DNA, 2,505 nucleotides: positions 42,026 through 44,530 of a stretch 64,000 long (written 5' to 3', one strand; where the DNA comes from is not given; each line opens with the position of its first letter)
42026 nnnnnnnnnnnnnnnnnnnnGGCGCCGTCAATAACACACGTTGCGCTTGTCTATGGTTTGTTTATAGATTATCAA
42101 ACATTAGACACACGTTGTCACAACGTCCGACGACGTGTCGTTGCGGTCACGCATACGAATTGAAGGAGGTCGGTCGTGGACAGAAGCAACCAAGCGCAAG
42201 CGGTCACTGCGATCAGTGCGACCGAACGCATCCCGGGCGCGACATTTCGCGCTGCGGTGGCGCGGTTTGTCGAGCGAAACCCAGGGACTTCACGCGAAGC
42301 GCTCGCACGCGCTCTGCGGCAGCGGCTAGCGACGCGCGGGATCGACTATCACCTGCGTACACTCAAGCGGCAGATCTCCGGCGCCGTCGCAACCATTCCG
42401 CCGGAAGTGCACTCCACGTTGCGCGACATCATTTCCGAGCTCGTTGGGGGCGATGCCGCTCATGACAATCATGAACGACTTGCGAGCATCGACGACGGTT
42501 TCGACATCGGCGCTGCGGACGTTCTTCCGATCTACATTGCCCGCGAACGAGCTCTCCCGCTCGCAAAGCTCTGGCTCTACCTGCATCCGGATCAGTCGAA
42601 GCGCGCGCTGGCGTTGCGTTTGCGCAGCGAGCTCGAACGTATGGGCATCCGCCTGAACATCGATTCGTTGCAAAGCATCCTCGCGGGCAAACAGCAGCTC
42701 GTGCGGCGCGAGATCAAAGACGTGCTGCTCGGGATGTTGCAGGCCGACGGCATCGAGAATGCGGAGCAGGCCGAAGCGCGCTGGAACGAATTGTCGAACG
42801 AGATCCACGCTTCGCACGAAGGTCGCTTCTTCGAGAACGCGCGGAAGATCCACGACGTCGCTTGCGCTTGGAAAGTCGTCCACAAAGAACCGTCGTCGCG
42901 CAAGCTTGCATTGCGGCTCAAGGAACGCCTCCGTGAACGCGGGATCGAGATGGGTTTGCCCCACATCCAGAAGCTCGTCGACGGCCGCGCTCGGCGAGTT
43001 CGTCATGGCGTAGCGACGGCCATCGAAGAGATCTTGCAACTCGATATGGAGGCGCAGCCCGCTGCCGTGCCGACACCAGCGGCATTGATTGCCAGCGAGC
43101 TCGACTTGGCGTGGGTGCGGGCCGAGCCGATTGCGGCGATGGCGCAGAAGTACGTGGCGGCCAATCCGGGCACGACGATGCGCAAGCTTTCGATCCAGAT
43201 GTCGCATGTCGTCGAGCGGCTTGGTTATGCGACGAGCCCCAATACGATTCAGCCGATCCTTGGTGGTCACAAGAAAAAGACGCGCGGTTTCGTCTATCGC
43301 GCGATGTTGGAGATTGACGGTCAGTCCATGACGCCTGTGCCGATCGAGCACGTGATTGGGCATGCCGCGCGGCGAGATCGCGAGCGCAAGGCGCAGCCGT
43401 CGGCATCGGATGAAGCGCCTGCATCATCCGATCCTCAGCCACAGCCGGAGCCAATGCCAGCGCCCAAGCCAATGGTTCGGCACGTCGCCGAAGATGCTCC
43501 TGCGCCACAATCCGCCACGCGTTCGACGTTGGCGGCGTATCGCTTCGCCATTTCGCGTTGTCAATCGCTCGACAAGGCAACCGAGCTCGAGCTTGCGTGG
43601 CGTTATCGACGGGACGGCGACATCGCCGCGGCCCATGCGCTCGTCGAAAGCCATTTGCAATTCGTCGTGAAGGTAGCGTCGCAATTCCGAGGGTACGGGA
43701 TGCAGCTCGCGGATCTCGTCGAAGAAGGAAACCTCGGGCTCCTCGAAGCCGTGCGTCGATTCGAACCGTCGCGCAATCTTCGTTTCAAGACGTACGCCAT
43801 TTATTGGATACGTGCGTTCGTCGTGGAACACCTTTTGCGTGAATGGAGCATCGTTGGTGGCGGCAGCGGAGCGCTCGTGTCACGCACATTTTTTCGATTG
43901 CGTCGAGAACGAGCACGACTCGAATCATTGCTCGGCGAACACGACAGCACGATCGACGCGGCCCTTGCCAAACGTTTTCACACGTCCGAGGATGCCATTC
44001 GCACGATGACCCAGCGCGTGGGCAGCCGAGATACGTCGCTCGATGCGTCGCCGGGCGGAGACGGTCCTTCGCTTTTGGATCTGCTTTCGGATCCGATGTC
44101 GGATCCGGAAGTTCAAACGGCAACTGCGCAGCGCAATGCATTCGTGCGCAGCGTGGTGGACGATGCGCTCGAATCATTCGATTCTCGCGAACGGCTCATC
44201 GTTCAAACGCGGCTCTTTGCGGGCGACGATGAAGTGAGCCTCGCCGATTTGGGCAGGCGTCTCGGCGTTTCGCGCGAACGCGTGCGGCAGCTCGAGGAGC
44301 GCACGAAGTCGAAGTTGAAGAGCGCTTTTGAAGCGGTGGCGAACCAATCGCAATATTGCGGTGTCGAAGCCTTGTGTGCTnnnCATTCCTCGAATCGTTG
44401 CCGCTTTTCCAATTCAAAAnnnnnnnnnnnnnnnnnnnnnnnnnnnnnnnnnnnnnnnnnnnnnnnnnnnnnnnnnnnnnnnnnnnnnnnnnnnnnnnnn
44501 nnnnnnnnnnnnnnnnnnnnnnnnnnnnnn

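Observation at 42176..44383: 735-aa RpoH-like sigma factor carrying four tandem about 58-aa repeats at its N-terminus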

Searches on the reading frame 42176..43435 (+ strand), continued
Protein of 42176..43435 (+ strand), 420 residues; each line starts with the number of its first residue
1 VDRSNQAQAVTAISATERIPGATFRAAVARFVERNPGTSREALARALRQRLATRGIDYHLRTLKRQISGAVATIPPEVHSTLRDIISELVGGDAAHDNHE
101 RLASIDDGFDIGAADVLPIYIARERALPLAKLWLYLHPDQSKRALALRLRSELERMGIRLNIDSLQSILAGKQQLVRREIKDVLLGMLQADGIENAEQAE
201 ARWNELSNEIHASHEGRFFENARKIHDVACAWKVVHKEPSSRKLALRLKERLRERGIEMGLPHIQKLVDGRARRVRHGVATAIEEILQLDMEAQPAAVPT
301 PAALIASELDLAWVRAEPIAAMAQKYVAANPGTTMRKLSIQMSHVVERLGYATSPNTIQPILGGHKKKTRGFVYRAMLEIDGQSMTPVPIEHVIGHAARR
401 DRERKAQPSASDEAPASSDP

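Call 81: find_encoding_contigs(protein=P0156, flank=6000, max_places=2)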
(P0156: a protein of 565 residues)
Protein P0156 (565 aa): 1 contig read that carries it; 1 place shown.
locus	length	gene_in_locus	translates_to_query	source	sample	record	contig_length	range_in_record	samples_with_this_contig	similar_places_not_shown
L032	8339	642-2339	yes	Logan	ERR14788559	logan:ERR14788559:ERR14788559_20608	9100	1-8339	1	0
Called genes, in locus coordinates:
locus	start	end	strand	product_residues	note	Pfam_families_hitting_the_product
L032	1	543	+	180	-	?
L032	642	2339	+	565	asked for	PF04542:Sigma70_r2, PF04545:Sigma70_r4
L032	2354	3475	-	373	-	PF00528:BPD_transp_1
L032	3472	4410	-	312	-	PF00528:BPD_transp_1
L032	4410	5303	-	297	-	PF12849:PBP_like_2, PF13531:SBP_bac_11 (weak), PF12727:PBP_like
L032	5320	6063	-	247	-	PF00005:ABC_tran, PF02463:SMC_N (weak), PF13401:AAA_22 (weak), PF13304:AAA_21 (weak)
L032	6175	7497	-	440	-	PF07396:Porin_O_P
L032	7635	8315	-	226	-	-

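Call 91: find_related_loci(query=A1, collection=viral_contigs, flank=3000)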
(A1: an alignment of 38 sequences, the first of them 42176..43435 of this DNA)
Query A1 (420 aa) in viral_contigs; peptide patterns used: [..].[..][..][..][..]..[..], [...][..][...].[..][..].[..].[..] (x = any residue, [..] = any of these).
15 stretches matched a pattern, but none encodes a relative of the query by tblastn (E <= 1e-3).

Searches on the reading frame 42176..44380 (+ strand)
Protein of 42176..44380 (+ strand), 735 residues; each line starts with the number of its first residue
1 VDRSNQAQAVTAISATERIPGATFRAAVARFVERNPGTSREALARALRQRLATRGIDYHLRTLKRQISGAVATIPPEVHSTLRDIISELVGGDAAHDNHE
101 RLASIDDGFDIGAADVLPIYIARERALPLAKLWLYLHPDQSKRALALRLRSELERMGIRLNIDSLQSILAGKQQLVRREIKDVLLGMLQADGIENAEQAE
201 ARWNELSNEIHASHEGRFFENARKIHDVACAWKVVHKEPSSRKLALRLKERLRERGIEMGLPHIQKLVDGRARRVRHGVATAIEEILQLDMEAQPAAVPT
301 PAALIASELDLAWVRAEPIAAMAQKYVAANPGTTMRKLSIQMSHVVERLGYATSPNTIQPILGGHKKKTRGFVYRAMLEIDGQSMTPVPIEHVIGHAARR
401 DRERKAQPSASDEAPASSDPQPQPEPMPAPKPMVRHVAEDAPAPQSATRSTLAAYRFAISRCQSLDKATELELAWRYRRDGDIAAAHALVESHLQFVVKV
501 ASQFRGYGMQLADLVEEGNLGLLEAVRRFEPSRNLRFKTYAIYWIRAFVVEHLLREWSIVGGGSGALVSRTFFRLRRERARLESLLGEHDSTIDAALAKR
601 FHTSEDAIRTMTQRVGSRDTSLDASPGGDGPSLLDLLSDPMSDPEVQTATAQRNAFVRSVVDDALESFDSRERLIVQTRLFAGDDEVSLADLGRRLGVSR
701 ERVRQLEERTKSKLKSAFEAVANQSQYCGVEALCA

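Call 3: search_protein_families(library=pfam, proteins=[window:42176-44380:+], max_evalue=1)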
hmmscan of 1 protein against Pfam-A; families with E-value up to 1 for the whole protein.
window:42176-44380:+ (735 aa): 9 families
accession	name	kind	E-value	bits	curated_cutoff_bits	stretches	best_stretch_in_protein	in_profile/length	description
PF04542.20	Sigma70_r2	-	1.6e-16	60.3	24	1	489-557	1-69/71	Sigma-70 region 2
PF04545.22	Sigma70_r4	-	2.2e-10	40.3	24.1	1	664-715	1-49/50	Sigma-70, region 4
PF24266.1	HTH_HVO_0163_N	-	0.0031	18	31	1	24-66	3-43/70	HVO_0163, N-terminal HTH domain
PF13404.12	HTH_AsnC-type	-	0.034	14.4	27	0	687-704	18-35/42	AsnC-type helix-turn-helix domain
PF05887.16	Trypan_PARP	-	0.036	14.5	100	1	406-459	75-125/134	Procyclic acidic repetitive protein (PARP)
PF12840.13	HTH_20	-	0.048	14.1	27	0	25-65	6-44/51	Helix-turn-helix domain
PF05036.18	SPOR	-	0.058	14.2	21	0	39-60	13-34/76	SPOR domain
PF08279.18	HTH_11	-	0.092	13.1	25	1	672-704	2-33/55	HTH domain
PF02271.21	UCR_14kD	-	0.14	12.6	27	1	497-532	14-48/100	Ubiquinol-cytochrome C reductase complex 14kD subunit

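Call 4: search_protein_families(library=ncbifam, proteins=[window:42176-44380:+], max_evalue=0.1)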
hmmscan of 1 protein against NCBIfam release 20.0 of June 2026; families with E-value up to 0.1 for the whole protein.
window:42176-44380:+ (735 aa): 53 families (the best 25 are shown)
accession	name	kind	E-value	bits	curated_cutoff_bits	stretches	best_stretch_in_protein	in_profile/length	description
TIGR02392.1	rpoH_proteo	equivalog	2.2e-69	234.1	323.1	1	451-719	2-269/270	RNA polymerase sigma factor RpoH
NF005143.0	PRK06596.1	subfamily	1.5e-68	231.3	241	1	445-720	9-283/285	RNA polymerase factor sigma-32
NF005693.0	PRK07500.1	equivalog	1.2e-60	205.1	315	1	461-726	17-285/289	RNA polymerase factor sigma-32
TIGR02394.1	rpoS_proteo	equivalog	4.8e-38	131.3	378.7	1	449-721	12-277/285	RNA polymerase sigma factor RpoS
NF004207.0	PRK05657.1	equivalog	1.3e-36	126.6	394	1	446-720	52-319/329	RNA polymerase sigma factor RpoS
TIGR02997.1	Sig70-cyanoRpoD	subfamily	2.8e-30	105.6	384.5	1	484-714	74-297/298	RNA polymerase sigma factor, RpoD/SigA family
TIGR02937.1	sigma70-ECF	superfamily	6.3e-30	104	42.9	1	485-717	2-164/165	sigma-70 family RNA polymerase sigma factor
NF041931.2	MzaA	equivalog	9.6e-29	100.7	800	1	451-715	444-702/726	MZA anti-phage system associated sigma-70 family RNA polymerase sigma factor MzaA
NF006666.0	PRK09210.1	equivalog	1.5e-28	100.2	572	1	455-715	104-357/370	RNA polymerase sigma factor RpoD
NF005920.0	PRK07921.1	subfamily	2e-28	99.4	464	1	463-717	71-317/328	RNA polymerase sigma factor SigB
TIGR02393.1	RpoD_Cterm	equivalog_domain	3.9e-28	98.7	354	1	486-717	2-227/238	RNA polymerase sigma factor RpoD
NF005785.0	PRK07598.1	equivalog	9e-26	90.6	554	1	477-715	169-399/415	RNA polymerase sigma factor SigC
NF004615.0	PRK05949.1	subfamily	8.1e-25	87.4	530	1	485-716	92-316/327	RNA polymerase sigma factor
NF004561.0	PRK05901.1-3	equivalog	4.5e-24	85.5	582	2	463-548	280-363/537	RNA polymerase sigma factor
NF004208.0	PRK05658.1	equivalog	1e-23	84.2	555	2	485-547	393-455/631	RNA polymerase sigma factor RpoD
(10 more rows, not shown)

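Call 56: search_protein_families(library=padloc, proteins=[window:42176-44380:+], max_evalue=0.01)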
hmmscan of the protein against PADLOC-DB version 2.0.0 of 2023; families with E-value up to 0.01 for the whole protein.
window:42176-44380:+ (735 aa): 1 family
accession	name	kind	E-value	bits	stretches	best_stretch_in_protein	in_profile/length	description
PDLC02203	MzaA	-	3.1e-19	66.7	1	485-716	430-657/683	-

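Call 61: predict_structure(alignment_id=A4)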
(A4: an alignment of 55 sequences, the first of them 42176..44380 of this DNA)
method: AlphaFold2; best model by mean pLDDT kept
length: 735 residues; sequences in the alignment: 55
mean_pLDDT: 85.0   pTM: 0.55
mean pLDDT of the five models: 85.0, 83.6, 82.8, 82.6, 81.4
residues with pLDDT >= 90: 454; 70-90: 158; 50-70: 63; < 50: 60
segments of 3 or more residues with pLDDT < 50: 1-11, 407-448, 733-735
pLDDT, mean of each block of 10 residues (from residue 1): 42 66 91 93 97 94 93 90 91 62 69 75 94 95 96 97 95 94 98 97 97 93 94 94 97 95 96 95 96 82 88 96 98 98 97 97 97 97 90 71 51 37 38 37 43 87 95 97 97 96 85 94 98 95 96 81 56 84 88 94 89 67 74 81 85 85 90 89 78 93 93 90 67 48
secondary structure, 60 per line:
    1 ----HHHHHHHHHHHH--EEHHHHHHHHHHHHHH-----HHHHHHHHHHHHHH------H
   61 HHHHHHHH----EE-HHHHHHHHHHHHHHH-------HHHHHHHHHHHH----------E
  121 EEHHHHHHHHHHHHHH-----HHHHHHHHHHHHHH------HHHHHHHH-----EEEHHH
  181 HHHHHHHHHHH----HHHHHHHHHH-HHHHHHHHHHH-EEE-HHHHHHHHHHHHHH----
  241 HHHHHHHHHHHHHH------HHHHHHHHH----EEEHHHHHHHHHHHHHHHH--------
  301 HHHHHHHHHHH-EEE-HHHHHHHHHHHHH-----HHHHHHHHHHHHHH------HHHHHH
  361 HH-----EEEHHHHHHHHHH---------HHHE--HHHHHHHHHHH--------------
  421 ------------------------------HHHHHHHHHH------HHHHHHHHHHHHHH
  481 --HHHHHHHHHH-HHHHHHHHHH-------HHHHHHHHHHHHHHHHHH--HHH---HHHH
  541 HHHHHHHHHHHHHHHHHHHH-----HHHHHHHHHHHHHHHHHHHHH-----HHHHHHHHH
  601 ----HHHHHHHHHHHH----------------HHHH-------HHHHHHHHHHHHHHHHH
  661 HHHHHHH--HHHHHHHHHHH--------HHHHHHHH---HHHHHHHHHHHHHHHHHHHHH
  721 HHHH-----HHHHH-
elements in order (helices of 4 or more, strands of 3 or more residues): H5-16 H21-34 H40-53 H60-68 H76-90 H98-109 E120-122 H123-136 H142-155 H162-169 E175-177 H178-191 H196-205 H207-217 E219-221 H223-236 H241-254 H261-269 E274-276 H277-292 H301-311 E313-315 H317-329 H335-348 H355-362 E368-370 H371-380 H396-406 H451-460 H467-480 H483-492 H494-503 H511-528 H537-560 H566-586 H592-600 H605-616 H633-636 H644-667 H670-680 H689-696 H700-724 H730-734

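Call 67: list_cluster_members(proteins=[window:42176-44380:+, P0044, P0043, P0017, P0086])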
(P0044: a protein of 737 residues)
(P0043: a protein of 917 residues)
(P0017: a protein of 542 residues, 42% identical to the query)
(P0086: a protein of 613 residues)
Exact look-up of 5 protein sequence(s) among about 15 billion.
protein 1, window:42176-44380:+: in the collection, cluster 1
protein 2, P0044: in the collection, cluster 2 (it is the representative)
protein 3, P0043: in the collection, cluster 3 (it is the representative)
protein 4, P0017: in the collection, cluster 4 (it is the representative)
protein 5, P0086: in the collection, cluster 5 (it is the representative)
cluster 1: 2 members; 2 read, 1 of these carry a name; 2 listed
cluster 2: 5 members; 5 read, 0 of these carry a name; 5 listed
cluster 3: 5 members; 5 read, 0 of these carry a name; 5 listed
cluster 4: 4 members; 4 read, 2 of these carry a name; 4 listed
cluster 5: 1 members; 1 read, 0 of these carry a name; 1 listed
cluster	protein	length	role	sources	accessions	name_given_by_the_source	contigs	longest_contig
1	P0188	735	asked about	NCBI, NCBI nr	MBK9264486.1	MAG: sigma-70 family RNA polymerase sigma factor [Polyangiaceae bacterium] | sigma-70 family RNA polymerase sigma factor [Polyangiaceae bacterium]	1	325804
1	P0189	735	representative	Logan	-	-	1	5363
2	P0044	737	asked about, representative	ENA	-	-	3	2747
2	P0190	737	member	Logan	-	-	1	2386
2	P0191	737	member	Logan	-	-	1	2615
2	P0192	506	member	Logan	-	-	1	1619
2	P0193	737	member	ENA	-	-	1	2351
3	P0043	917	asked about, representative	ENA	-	-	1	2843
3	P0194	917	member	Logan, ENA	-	-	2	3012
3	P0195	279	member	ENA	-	-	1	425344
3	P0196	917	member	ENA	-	-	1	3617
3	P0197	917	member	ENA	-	-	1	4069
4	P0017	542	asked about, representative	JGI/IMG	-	WhiB family redox-sensing transcriptional regulator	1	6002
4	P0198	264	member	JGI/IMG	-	WhiB family redox-sensing transcriptional regulator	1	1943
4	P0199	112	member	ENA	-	-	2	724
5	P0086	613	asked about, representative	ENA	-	-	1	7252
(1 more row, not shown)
